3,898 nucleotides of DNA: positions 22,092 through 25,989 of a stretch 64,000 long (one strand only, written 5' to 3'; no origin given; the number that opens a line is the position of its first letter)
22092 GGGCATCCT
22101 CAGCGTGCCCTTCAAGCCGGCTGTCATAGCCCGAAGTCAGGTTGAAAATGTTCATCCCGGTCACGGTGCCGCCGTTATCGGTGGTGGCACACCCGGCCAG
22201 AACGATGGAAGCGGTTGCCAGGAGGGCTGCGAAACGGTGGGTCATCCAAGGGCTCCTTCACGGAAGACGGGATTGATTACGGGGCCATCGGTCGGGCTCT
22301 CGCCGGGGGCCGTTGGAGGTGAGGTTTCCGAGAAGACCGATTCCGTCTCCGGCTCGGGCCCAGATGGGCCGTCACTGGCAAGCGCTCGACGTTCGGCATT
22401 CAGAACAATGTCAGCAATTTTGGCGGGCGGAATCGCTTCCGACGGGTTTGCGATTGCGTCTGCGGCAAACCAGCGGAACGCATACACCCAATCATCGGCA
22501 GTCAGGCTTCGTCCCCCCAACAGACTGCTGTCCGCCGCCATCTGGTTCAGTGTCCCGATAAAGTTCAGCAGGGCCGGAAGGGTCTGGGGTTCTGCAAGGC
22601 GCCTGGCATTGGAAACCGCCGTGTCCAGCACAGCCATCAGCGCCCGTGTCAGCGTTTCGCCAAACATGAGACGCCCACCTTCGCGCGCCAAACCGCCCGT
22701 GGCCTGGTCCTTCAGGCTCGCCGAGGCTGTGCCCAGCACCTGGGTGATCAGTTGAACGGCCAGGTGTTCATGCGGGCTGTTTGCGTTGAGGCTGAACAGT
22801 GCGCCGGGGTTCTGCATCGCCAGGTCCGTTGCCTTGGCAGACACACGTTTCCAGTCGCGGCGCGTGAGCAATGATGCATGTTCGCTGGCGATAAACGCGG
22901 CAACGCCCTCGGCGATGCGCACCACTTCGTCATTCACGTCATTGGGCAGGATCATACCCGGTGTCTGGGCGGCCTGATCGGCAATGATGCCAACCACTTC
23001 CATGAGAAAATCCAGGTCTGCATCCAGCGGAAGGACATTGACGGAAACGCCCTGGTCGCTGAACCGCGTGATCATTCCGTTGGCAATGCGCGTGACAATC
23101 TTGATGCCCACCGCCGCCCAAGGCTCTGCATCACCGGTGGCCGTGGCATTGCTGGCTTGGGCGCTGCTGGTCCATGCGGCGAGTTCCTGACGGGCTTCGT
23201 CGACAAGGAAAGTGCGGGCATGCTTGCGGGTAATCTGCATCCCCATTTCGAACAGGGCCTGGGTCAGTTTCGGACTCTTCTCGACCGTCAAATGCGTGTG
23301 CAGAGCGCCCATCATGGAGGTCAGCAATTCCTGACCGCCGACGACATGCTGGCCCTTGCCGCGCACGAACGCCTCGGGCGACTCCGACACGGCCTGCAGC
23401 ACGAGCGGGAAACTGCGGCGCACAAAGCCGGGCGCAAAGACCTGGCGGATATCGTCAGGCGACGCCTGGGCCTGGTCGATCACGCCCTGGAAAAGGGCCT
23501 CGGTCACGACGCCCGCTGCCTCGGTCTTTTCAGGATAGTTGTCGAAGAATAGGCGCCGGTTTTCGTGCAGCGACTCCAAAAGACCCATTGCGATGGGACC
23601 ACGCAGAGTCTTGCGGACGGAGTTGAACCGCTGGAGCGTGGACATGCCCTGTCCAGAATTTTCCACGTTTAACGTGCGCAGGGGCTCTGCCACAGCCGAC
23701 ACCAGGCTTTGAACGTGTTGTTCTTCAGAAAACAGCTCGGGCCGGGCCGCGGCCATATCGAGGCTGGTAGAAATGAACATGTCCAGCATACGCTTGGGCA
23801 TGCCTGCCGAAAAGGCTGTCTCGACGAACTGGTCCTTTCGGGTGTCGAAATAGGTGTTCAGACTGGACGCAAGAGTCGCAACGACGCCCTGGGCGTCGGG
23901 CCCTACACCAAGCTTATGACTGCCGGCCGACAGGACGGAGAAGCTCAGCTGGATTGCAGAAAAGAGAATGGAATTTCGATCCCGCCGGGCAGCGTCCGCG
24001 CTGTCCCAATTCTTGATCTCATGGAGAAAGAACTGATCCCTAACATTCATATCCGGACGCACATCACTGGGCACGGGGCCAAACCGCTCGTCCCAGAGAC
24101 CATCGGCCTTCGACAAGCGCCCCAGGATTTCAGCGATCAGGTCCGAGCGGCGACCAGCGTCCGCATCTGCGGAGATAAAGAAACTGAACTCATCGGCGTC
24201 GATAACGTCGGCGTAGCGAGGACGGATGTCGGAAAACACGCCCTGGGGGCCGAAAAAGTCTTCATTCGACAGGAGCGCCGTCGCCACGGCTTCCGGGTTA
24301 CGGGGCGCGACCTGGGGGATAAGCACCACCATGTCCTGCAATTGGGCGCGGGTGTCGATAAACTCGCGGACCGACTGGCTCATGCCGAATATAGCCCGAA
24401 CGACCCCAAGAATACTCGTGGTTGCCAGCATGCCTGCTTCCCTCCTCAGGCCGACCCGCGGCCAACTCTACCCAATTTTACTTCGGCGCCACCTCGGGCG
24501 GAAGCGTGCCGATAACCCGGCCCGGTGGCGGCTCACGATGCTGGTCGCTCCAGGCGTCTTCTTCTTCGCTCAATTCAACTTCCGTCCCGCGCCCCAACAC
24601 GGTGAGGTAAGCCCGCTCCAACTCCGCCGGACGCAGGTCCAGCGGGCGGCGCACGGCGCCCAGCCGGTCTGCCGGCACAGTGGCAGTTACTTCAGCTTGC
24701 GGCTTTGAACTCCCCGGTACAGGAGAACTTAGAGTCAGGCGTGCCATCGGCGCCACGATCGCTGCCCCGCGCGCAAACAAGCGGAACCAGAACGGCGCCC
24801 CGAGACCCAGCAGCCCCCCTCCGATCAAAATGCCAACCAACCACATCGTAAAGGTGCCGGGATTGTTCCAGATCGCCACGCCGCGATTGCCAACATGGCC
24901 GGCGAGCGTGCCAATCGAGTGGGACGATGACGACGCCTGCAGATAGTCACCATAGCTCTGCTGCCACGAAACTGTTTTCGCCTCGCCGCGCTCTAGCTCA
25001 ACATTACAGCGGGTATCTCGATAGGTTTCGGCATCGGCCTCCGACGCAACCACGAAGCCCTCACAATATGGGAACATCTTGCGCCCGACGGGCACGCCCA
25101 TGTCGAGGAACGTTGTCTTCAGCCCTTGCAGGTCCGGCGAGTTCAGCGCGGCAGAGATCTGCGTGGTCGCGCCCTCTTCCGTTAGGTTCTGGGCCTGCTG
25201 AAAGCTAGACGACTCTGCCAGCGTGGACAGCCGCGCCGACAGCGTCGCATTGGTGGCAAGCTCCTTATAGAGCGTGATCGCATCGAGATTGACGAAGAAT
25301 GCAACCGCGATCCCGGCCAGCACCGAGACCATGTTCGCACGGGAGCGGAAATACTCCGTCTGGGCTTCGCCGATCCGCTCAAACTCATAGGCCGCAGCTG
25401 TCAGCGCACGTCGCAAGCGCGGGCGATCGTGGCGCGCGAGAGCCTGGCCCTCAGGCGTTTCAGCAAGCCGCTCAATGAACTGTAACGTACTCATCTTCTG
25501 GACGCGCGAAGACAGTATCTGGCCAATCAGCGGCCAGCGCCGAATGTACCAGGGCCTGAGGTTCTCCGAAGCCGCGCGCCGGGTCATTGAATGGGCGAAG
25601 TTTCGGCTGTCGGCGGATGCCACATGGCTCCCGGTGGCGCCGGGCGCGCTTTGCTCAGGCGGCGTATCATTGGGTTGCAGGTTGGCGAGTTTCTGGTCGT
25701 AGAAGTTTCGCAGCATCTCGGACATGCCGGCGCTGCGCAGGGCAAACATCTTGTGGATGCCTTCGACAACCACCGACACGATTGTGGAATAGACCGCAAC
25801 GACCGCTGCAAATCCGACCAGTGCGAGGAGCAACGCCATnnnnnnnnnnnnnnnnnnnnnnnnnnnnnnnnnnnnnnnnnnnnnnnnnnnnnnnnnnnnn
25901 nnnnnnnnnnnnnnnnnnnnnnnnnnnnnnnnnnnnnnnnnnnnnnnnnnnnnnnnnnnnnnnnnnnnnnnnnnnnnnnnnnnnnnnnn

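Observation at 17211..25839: Five-gene operon of mostly unknown proteins ending in a macro-domain protein and a polytopic patatin lipase: candidate undescribed membrane/envelope-targeting system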

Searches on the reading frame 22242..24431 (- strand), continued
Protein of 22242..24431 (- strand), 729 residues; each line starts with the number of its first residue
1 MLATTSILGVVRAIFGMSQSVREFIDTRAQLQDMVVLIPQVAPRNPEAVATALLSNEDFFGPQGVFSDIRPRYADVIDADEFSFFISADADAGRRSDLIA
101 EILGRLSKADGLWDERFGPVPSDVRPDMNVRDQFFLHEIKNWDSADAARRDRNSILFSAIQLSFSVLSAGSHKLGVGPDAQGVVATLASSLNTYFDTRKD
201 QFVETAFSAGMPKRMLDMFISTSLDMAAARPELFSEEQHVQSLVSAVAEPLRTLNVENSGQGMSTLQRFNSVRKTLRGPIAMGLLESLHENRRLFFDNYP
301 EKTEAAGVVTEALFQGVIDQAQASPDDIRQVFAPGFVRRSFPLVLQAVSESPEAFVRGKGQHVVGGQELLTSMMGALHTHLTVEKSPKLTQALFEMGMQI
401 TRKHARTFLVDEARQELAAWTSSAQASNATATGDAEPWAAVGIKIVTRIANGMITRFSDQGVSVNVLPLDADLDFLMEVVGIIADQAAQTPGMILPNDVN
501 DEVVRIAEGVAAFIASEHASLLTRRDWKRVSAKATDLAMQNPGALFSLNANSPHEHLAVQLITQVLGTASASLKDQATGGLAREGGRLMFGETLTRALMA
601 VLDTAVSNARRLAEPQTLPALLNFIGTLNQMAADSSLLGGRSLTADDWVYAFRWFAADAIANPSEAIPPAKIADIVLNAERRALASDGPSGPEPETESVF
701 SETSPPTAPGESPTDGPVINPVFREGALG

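Call 89: search_dna_similar(query=window:22242-24431:-, collection=plasmids, mode=protein, max_evalue=0.001)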
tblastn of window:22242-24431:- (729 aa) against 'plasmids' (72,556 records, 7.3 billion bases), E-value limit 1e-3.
No match.

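Call 90: search_dna_similar(query=P0201, collection=plasmids, mode=protein, max_evalue=0.001)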
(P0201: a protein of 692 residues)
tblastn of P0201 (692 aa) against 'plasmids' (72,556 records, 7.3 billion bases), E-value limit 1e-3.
No match.

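Call 91: search_dna_similar(query=P0210, collection=plasmids, mode=protein, max_evalue=0.001)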
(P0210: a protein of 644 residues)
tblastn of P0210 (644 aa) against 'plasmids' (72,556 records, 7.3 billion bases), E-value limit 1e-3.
No match.

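Call 92: find_related_loci(query=A3, collection=viral_contigs, flank=10000)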
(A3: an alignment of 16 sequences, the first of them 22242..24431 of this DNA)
Query A3 (729 aa) in viral_contigs; peptide patterns used: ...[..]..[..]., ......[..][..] (x = any residue, [..] = any of these).
98 stretches matched a pattern, but none encodes a relative of the query by tblastn (E <= 1e-3).

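Call 93: find_related_loci(query=A9, collection=viral_contigs, flank=10000)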
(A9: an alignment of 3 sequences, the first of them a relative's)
Query A9 (692 aa) in viral_contigs; peptide patterns used: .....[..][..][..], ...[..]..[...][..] (x = any residue, [..] = any of these).
64 stretches matched a pattern, but none encodes a relative of the query by tblastn (E <= 1e-3).

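Call 96: search_solved_structures(query=A6, max_evalue=10)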
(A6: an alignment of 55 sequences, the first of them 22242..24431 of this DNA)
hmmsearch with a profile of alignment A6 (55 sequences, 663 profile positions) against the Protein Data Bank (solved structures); distinct sequences matched with E-value up to 10: 1.
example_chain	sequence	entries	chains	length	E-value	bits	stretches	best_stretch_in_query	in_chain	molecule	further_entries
6b1t_N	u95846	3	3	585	0.052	15.4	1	479-513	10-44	Pre-hexon-linking protein IIIa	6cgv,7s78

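Call 104: search_protein_families(library=ncbifam, proteins=[L003:6641-7327:-, L001:6227-6781:-, L003:5344-6498:-, L003:2025-5351:-, L029:13113-14183:+, L031:12486-14315:+], max_evalue=0.01)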
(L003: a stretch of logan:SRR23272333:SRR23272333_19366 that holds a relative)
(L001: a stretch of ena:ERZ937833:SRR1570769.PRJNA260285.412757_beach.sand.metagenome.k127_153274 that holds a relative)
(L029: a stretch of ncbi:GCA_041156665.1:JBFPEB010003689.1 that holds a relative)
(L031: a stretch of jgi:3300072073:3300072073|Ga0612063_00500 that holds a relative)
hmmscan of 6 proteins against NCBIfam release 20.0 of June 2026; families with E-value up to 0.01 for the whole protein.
L003:6641-7327:- (228 aa): 4 families
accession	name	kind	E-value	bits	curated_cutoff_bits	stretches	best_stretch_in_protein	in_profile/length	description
TIGR00052.1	TIGR00052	subfamily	7.8e-18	64.7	79.55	1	18-213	15-186/188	nudix-type nucleoside diphosphatase, YffH/AdpP family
NF008003.0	PRK10729.1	equivalog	3.4e-17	62.4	248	1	17-214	27-198/210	ADP-ribose diphosphatase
NF011585.0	PRK15009.1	equivalog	4.4e-10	39.6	234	1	53-208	49-179/191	GDP-mannose pyrophosphatase NudK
NF008736.0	PRK11762.1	equivalog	2.9e-05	23.7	169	1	100-163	76-139/186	ADP compounds hydrolase NudE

L001:6227-6781:- (184 aa): 2 families
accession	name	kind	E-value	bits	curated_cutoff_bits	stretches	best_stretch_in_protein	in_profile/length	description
TIGR02258.1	2_5_ligase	equivalog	1.1e-14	54.7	65.7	1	10-182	3-180/180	RNA 2',3'-cyclic phosphodiesterase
NF011704.0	PRK15124.1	equivalog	2.2e-10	40.8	184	1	8-183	5-175/176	RNA 2',3'-cyclic phosphodiesterase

L003:5344-6498:- (384 aa): 0 families

L003:2025-5351:- (1108 aa): 0 families

L029:13113-14183:+ (356 aa): 1 family
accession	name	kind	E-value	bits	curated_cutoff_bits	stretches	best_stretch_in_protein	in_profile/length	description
NF008758.0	PRK11789.1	equivalog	8.8e-20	70.9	143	2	240-349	80-177/190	1,6-anhydro-N-acetylmuramyl-L-alanine amidase AmpD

L031:12486-14315:+ (609 aa): 1 family
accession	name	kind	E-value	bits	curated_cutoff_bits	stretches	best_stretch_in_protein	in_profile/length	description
TIGR04211.1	SH3_and_anchor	equivalog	0.0001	22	65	0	235-279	21-62/198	TIGR04211 family SH3 domain-containing protein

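Call 110: search_protein_families(library=padloc, proteins=[L003:6641-7327:-, L003:5344-6498:-, L003:2025-5351:-, L001:6227-6781:-, L031:14619-15095:+, L031:15494-16555:+, L031:16552-17862:+, L031:2360-4048:+], max_evalue=0.01)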
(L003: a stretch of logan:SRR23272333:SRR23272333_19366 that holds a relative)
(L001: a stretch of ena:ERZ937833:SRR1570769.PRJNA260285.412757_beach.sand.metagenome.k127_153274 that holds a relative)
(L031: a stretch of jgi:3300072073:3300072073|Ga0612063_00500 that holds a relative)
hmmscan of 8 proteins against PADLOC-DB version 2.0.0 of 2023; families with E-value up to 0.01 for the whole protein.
L003:6641-7327:- (228 aa): 0 families

L003:5344-6498:- (384 aa): 0 families

L003:2025-5351:- (1108 aa): 0 families

L001:6227-6781:- (184 aa): 0 families

L031:14619-15095:+ (158 aa): 1 family
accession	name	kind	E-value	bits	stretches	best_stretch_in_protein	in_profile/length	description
PDLC01043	CorA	-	0.0016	15.2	1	9-80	358-429/457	CorA-like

L031:15494-16555:+ (353 aa): 4 families
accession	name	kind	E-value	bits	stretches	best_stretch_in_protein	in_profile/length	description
PDLC00758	Effector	-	3.3e-32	110.1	1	13-233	37-243/331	Phospholipase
PDLC00757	Effector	-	6.8e-27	92.7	1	12-243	39-252/331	Phospholipase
PDLC00755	Effector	-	4.6e-17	60.1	1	10-208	38-218/311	Phospholipase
PDLC00756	Effector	-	3.6e-09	34.3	1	32-235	2-186/280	Phospholipase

L031:16552-17862:+ (436 aa): 1 family
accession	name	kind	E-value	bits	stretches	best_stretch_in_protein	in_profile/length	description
PDLC00733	Effector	-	1.7e-06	25.1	1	35-134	267-368/388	TIR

L031:2360-4048:+ (562 aa): 0 families

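Call 112: list_cluster_members(proteins=[L029:935-2110:+, L029:14210-15388:-, L030:3790-4743:+, L030:6164-7369:+, L031:5828-6844:+, L031:7682-8743:+, L006:15481-17583:+, L008:8625-10016:+])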
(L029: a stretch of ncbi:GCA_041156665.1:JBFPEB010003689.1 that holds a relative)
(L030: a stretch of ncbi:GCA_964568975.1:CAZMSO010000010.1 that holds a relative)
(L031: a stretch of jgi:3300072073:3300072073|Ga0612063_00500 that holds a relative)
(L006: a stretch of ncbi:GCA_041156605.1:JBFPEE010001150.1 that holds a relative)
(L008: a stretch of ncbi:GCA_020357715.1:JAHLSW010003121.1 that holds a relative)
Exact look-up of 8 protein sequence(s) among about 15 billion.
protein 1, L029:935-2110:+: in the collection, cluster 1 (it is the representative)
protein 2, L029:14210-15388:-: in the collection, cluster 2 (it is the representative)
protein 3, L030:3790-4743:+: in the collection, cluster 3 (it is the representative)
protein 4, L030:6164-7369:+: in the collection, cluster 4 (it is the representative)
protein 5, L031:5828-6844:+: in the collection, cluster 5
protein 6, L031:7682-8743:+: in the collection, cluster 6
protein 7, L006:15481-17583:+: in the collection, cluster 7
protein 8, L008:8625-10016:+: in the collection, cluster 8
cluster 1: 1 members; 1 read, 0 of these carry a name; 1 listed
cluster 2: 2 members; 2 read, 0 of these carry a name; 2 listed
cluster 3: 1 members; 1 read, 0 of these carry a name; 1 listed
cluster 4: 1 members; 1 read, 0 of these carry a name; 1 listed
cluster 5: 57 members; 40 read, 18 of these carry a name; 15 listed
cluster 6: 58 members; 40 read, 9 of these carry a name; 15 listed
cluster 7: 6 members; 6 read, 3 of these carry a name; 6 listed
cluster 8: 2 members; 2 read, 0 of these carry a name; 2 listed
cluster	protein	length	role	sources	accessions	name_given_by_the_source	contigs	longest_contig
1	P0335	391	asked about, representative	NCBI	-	-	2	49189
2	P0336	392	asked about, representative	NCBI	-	-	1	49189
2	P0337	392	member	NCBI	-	-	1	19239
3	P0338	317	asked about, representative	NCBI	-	-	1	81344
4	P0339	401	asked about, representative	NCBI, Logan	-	-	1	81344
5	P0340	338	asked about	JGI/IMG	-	hypothetical protein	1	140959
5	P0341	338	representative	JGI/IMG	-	hypothetical protein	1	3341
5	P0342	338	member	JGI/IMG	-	hypothetical protein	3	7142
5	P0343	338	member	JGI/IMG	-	hypothetical protein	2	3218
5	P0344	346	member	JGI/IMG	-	hypothetical protein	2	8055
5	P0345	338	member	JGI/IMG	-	Astacin (Peptidase family M12A)/Bacterial pre-peptidase C-terminal domain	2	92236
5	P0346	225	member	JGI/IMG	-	hypothetical protein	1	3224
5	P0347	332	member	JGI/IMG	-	hypothetical protein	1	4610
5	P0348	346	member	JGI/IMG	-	hypothetical protein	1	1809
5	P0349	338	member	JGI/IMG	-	hypothetical protein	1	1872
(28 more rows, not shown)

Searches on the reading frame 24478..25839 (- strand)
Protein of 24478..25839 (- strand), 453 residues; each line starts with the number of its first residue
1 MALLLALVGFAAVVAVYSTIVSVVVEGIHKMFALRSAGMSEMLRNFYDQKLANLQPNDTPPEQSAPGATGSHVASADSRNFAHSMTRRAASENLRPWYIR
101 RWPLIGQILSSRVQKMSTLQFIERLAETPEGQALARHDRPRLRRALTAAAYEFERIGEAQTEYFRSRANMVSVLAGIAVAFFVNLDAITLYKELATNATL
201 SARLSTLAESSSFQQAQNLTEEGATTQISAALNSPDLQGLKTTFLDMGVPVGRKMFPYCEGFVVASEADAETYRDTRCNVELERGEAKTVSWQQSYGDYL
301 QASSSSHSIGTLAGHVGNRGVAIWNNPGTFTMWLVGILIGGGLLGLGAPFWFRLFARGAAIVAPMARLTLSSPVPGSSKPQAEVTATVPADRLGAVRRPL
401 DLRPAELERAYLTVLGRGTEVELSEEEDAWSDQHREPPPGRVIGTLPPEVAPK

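Call 8: search_protein_families(library=pfam, proteins=[window:24478-25839:-], max_evalue=1)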
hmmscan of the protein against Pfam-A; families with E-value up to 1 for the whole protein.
window:24478-25839:- (453 aa): 0 families

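Call 9: search_protein_families(library=padloc, proteins=[window:24478-25839:-], max_evalue=1)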
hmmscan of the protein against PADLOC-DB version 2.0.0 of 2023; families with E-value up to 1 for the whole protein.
window:24478-25839:- (453 aa): 0 families

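Call 10: search_protein_families(library=ncbifam, proteins=[window:24478-25839:-], max_evalue=1)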
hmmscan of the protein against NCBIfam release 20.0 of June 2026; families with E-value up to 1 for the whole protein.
window:24478-25839:- (453 aa): 0 families

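Call 87: search_protein_families(library=phrogs, proteins=[window:24478-25839:-], max_evalue=0.1)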
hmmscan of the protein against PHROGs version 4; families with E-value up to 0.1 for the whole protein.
window:24478-25839:- (453 aa): 0 families

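Call 95: search_solved_structures(query=A10, max_evalue=10)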
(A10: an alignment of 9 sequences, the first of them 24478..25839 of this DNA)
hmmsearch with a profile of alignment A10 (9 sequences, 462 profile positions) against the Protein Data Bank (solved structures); distinct sequences matched with E-value up to 10: 0.
